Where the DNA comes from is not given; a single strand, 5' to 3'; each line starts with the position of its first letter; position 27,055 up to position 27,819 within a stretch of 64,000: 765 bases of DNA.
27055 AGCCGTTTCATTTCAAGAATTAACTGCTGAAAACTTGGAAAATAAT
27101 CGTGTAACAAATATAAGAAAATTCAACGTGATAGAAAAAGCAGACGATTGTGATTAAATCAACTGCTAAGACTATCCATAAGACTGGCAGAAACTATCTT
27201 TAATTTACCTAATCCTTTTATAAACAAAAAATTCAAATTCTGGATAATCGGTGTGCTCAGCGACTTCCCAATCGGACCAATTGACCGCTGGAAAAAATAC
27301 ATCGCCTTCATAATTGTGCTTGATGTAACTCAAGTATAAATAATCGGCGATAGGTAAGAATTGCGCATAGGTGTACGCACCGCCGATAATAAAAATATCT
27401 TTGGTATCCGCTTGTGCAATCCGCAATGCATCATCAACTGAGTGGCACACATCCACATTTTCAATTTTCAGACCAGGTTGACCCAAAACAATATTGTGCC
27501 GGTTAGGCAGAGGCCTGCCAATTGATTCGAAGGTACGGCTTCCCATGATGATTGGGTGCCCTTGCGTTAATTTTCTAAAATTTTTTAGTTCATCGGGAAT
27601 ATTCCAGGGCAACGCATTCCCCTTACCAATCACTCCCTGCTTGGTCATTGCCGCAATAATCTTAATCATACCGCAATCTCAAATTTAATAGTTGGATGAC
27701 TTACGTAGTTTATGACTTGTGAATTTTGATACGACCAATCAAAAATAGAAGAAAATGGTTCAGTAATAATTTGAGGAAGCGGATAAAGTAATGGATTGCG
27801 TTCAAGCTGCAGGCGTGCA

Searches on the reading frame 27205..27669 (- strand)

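Call 65: search_protein_families(library=pfam, proteins=[window:27205-27669:-], max_evalue=0.00001)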
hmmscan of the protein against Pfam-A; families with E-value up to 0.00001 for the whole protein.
window:27205-27669:- (154 aa): 1 family
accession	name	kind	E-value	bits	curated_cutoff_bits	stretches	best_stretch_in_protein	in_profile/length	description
PF00186.24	DHFR_1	-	1.9e-52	177.6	25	1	1-143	1-143/159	Dihydrofolate reductase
